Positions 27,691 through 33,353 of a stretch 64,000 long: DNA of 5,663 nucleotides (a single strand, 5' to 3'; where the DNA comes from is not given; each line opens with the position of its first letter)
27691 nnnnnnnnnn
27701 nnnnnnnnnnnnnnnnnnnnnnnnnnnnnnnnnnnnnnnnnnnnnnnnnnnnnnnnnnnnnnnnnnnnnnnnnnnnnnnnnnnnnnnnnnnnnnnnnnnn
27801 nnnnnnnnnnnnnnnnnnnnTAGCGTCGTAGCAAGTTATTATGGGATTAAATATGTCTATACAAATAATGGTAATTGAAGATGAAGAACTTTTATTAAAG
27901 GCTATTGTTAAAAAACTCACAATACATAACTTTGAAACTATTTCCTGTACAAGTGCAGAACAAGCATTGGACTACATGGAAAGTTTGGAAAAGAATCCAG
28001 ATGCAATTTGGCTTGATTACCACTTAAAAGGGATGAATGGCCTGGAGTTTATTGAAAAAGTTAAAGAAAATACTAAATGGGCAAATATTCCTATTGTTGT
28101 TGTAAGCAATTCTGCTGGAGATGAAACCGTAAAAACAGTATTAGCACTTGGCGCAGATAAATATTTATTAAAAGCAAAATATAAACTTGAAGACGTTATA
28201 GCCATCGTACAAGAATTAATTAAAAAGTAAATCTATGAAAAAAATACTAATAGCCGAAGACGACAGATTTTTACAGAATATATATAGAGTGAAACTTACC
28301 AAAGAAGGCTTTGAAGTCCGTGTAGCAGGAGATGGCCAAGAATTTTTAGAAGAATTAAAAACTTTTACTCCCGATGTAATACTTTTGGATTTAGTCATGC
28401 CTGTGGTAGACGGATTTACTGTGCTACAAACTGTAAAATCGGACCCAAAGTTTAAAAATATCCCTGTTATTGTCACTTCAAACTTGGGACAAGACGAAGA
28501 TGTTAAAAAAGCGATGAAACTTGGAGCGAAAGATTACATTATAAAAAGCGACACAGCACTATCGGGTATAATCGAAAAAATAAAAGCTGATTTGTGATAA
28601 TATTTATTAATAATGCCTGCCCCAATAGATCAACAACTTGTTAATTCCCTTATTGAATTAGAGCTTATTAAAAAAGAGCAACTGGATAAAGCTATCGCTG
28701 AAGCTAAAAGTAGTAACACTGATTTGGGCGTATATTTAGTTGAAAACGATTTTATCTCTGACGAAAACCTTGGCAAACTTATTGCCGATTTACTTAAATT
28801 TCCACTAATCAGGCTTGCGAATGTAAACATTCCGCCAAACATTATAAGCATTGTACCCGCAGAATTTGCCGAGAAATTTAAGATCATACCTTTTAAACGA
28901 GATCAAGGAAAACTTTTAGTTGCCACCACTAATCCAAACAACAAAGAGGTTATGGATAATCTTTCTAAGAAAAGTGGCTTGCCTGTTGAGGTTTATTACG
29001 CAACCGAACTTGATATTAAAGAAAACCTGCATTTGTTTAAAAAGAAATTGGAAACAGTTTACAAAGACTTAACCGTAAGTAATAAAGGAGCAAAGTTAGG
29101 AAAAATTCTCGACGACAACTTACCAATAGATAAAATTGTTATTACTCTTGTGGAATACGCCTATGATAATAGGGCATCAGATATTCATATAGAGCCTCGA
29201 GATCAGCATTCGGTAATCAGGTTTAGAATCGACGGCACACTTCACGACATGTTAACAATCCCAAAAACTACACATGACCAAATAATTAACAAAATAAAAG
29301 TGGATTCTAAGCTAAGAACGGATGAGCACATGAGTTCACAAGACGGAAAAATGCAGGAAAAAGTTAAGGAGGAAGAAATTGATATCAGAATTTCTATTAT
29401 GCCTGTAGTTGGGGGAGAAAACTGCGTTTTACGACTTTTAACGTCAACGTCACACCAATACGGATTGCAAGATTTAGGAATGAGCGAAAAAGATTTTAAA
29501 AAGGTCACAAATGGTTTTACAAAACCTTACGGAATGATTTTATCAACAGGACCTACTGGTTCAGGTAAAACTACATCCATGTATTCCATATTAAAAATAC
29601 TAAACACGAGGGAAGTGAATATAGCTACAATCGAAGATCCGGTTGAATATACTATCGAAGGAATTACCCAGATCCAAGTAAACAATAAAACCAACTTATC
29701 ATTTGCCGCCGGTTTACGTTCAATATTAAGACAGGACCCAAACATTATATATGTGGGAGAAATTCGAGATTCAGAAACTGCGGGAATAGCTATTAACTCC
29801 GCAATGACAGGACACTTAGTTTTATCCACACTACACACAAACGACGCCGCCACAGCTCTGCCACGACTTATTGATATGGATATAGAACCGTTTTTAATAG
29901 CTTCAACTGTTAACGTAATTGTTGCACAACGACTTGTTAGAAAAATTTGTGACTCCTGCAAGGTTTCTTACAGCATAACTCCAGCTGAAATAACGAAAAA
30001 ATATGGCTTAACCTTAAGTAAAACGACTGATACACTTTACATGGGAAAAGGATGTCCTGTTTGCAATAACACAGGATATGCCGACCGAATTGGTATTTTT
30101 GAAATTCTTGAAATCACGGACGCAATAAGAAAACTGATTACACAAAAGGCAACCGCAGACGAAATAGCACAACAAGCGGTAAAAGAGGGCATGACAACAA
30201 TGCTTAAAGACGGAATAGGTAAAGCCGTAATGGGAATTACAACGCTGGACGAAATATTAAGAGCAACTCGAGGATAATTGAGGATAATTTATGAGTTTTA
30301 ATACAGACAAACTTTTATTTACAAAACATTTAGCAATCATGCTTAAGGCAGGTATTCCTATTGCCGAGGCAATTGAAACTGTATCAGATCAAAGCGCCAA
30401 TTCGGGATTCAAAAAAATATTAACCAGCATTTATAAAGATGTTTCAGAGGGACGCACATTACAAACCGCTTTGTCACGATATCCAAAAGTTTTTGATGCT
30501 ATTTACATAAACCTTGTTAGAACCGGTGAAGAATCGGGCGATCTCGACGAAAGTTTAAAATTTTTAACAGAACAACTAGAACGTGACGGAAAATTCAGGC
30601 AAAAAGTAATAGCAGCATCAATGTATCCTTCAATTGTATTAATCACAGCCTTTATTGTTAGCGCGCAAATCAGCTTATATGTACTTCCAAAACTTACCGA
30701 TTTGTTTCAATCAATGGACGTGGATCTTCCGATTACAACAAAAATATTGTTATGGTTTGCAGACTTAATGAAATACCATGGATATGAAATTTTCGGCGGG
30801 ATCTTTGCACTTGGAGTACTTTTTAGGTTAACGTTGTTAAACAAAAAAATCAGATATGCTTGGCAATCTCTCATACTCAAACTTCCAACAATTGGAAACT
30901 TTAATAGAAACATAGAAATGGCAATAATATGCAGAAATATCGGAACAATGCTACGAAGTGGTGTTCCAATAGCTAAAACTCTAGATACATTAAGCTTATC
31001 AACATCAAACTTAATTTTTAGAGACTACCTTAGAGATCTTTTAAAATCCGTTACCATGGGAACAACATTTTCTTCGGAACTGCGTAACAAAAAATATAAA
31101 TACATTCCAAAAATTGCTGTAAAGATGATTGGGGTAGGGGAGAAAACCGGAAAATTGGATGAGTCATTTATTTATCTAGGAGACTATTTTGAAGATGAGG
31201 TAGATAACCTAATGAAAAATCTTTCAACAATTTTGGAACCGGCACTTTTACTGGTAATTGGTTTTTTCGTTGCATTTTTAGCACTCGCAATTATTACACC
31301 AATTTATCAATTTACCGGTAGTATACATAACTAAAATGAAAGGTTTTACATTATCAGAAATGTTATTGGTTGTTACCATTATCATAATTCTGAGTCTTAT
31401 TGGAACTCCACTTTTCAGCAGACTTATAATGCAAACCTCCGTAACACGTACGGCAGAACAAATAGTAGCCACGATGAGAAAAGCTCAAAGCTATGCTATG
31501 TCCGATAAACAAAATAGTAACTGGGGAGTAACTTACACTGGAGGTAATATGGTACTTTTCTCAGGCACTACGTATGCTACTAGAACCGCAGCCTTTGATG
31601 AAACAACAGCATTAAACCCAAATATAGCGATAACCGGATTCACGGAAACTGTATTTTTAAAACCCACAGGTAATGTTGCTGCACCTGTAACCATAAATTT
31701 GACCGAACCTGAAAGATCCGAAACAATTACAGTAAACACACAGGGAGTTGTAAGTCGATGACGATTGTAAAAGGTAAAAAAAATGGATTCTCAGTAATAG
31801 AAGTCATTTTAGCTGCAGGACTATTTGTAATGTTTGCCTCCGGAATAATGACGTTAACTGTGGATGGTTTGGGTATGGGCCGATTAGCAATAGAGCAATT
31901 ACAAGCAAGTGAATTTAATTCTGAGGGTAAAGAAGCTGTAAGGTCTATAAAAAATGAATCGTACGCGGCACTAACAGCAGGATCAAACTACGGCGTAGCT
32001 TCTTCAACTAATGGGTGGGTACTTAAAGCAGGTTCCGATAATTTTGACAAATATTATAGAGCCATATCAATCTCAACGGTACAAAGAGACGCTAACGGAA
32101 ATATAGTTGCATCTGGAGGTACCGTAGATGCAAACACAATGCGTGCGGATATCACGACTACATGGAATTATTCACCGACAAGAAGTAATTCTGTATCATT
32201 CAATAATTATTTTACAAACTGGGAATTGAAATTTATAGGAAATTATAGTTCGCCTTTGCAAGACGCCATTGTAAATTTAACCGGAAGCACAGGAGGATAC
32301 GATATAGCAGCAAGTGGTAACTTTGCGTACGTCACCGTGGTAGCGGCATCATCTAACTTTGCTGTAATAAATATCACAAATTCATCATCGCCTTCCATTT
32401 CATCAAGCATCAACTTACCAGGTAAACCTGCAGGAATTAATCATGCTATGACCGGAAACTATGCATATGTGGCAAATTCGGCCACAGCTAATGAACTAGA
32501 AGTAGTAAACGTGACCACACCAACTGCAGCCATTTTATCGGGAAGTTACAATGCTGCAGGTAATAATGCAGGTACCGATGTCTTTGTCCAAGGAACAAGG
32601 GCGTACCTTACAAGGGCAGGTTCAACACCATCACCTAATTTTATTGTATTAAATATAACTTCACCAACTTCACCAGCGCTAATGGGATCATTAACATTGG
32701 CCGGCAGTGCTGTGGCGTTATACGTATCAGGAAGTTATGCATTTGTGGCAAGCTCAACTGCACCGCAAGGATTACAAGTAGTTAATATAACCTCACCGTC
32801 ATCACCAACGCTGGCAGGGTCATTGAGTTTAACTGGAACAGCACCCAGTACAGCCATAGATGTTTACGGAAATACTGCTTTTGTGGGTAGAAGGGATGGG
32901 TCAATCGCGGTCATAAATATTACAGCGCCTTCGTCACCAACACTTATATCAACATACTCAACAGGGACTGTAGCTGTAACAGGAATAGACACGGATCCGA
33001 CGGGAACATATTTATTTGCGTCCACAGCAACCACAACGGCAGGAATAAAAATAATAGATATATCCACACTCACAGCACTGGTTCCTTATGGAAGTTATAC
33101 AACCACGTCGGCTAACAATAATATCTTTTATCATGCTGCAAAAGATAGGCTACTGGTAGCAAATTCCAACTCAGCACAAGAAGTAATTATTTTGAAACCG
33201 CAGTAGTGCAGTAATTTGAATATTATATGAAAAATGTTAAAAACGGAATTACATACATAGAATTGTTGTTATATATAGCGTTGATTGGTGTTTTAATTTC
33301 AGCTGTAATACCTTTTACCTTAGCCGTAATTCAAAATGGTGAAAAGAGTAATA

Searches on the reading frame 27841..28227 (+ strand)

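Call 41: search_protein_families(library=pfam, proteins=[window:27841-28227:+], max_evalue=0.001)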
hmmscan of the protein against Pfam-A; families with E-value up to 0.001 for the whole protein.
window:27841-28227:+ (129 aa): 1 family
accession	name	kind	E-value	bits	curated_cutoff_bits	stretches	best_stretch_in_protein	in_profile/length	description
PF00072.30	Response_reg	-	3.6e-18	66.2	30.2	1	9-113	1-101/111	Response regulator receiver domain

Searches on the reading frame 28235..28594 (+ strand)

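Call 41: search_protein_families(library=pfam, proteins=[window:28235-28594:+], max_evalue=0.001)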
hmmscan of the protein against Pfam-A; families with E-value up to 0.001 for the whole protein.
window:28235-28594:+ (120 aa): 1 family
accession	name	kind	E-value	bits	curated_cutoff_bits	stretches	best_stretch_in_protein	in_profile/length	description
PF00072.30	Response_reg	-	8.7e-25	87.5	30.2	1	4-105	1-100/111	Response regulator receiver domain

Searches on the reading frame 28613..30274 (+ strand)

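Call 12: search_protein_families(library=ncbifam, proteins=[window:28613-30274:+], max_evalue=0.01)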
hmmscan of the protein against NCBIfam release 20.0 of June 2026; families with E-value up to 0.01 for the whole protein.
window:28613-30274:+ (554 aa): 21 families
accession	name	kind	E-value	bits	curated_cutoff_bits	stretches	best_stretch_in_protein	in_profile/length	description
TIGR02538.1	type_IV_pilB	equivalog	7.2e-156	520.1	675.65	1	9-553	2-563/564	type IV-A pilus assembly ATPase PilB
TIGR02533.1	type_II_gspE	equivalog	1.1e-152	509.1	630.25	1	80-552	3-486/486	type II secretion system ATPase GspE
NF053534.1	T4PilAsmATPsTfpB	equivalog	2.9e-129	432.1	850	1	48-551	63-581/584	type IV pilus assembly ATPase TfpB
NF007755.0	PRK10436.1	equivalog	5.8e-123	411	617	1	86-551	14-458/465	type II secretion system protein GspE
NF041000.1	ATPase_ComGA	equivalog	3.3e-75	252.5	300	1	179-443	3-266/267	competence type IV pilus ATPase ComGA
TIGR01420.1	pilT_fam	subfamily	2.7e-52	178.1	319.1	1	178-450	4-276/343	PilT/PilU family type 4a pilus ATPase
TIGR02525.1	plasmid_TraJ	equivalog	2.2e-25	89.4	368.3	1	299-442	142-298/372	plasmid transfer ATPase TraJ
TIGR02524.1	dot_icm_DotB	equivalog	4.7e-20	72.1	463.3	1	305-442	133-279/358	Dot/Icm type IV secretion system ATPase DotB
NF058587.1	archaellum_moto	equivalog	3.3e-16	59.1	550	1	310-444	279-419/527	archaellum flagellar ATPase motor FlaI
NF012033.0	PRK15489.1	equivalog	1.4e-14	53.3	537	1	7-149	491-633/703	glycosyl transferase family protein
NF008411.1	PRK11234.1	equivalog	4e-13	48.6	1170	1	8-139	483-613/723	cyclic di-3',5'-guanylate-activated glycosyltransferase NfrB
TIGR02782.1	TrbB_P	equivalog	7.7e-13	48.4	304.55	1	308-438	138-277/303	P-type conjugative transfer ATPase TrbB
TIGR02788.1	VirB11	equivalog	1.5e-11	43.9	249.95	1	309-423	147-266/308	P-type DNA transfer ATPase VirB11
NF010469.0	PRK13894.1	subfamily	5.4e-11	42.4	508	1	303-436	146-289/320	conjugal transfer ATPase TrbB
NF010407.0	PRK13833.1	subfamily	5.6e-10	39.1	499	1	289-422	128-262/323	conjugal transfer protein TrbB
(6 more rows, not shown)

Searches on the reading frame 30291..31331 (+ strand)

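Call 12: search_protein_families(library=ncbifam, proteins=[window:30291-31331:+], max_evalue=0.01)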
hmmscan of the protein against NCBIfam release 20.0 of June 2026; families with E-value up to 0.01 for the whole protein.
window:30291-31331:+ (347 aa): 6 families
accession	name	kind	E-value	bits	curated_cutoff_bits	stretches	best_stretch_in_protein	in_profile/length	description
TIGR02120.1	GspF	equivalog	2.2e-82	277.4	424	1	6-342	64-398/401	type II secretion system inner membrane protein GspF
NF052606.1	T4PiliAsmPilCMyx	equivalog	2.2e-68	231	700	1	6-346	81-419/419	type IV pilus assembly protein PilC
NF007861.0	PRK10573.1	equivalog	2.6e-66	224.3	401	1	7-342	61-395/401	protein transport protein HofC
NF052607.1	T4PiliAsmPilCThrm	equivalog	7e-65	219.7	700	1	9-344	70-403/406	type IV pilus assembly protein PilC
NF047826.1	T3SSXpsF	equivalog_domain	1.7e-53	181.9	650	1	5-345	65-404/405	type II secretion system protein XpsF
NF041012.2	T4P_ComGB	equivalog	2.2e-42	145.6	240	1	7-341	3-330/332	competence type IV pilus assembly protein ComGB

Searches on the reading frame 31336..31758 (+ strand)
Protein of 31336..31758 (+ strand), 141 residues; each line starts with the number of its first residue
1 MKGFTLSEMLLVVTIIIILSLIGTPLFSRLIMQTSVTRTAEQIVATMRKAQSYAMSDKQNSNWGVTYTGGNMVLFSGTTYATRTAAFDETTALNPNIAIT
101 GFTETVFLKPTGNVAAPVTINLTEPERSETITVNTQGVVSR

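Call 11: search_protein_families(library=pfam, proteins=[window:31336-31758:+], max_evalue=0.01)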
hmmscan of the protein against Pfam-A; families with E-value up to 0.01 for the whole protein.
window:31336-31758:+ (141 aa): 2 families
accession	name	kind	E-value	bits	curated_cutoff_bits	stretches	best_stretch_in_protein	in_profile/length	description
PF12019.13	GspH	-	4.6e-05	24.3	21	1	39-137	1-108/108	Type II transport protein GspH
PF07963.17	N_methyl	-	0.0033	17.4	21.2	1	2-22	5-25/27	Prokaryotic N-terminal methylation motif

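Call 12: search_protein_families(library=ncbifam, proteins=[window:31336-31758:+], max_evalue=0.01)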
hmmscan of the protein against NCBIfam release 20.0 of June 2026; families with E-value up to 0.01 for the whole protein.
window:31336-31758:+ (141 aa): 11 families
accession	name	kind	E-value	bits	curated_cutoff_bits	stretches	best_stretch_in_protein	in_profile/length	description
NF040982.1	ComGD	equivalog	6.6e-12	46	70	1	2-127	2-123/139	competence type IV pilus minor pilin ComGD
NF007800.0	PRK10506.1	equivalog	1.7e-07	31.2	158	1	2-125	9-135/163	prepilin peptidase-dependent protein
NF040999.1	pilin_ComGC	equivalog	5.8e-06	26.4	75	1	2-60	2-60/84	competence type IV pilus major pilin ComGC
TIGR01708.2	typeII_sec_gspH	equivalog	8.5e-06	25.9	80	1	2-70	2-70/169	type II secretion system minor pseudopilin GspH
NF007862.0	PRK10574.1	equivalog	9.3e-06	25.8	138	1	2-47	5-50/145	prepilin peptidase-dependent pilin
NF047827.1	T3SSXpsH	equivalog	0.00013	21.8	160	1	2-59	1-58/145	type II secretion system protein XpsH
TIGR02596.1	TIGR02596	subfamily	0.00066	19.8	70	1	4-57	1-54/196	Verru_Chthon cassette protein D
NF041013.1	T4P_ComGE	equivalog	0.00088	19.3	49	1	2-59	4-61/83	competence type IV pilus minor pilin ComGE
TIGR02532.1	IV_pilin_GFxxxE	domain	0.0026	17.5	16.3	1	2-23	2-23/24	prepilin-type N-terminal cleavage/methylation domain-containing protein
NF041775.1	typeIV_PilA_Myxo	equivalog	0.0027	17.7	400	1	2-58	11-66/214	type IV pilin protein PilA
TIGR01710.1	typeII_sec_gspG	equivalog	0.0081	16.2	88.85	0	2-50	1-48/134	type II secretion system major pseudopilin GspG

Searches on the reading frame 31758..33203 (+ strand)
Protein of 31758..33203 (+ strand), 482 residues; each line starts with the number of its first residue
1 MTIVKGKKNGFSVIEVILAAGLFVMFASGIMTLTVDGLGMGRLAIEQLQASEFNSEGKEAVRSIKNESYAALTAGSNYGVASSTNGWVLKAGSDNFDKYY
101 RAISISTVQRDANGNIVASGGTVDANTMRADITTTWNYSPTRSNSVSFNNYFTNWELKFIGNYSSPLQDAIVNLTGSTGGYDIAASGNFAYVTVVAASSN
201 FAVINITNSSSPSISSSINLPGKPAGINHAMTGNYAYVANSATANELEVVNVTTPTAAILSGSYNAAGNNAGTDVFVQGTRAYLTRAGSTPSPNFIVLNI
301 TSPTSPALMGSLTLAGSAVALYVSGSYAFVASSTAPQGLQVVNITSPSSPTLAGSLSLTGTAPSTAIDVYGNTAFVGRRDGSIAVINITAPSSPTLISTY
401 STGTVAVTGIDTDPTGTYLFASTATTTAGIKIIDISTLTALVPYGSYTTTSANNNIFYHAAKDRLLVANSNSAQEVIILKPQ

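Call 11: search_protein_families(library=pfam, proteins=[window:31758-33203:+], max_evalue=0.01)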
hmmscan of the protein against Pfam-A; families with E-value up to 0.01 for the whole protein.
window:31758-33203:+ (482 aa): 2 families
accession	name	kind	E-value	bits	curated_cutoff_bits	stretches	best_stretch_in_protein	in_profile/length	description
PF08309.17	LVIVD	-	4.8e-25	87.1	20.2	4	315-355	1-39/42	LVIVD repeat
PF17185.10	NlpE_C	-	0.0056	17.5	22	0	230-281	6-58/90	NlpE C-terminal OB domain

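Call 12: search_protein_families(library=ncbifam, proteins=[window:31758-33203:+], max_evalue=0.01)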
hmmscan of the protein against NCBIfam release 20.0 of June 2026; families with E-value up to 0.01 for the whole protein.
window:31758-33203:+ (482 aa): 1 family
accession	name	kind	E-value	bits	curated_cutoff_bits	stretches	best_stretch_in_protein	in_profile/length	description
TIGR04312.1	choice_anch_B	subfamily_domain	3.5e-06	26.5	100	0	374-455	47-127/364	choice-of-anchor B family protein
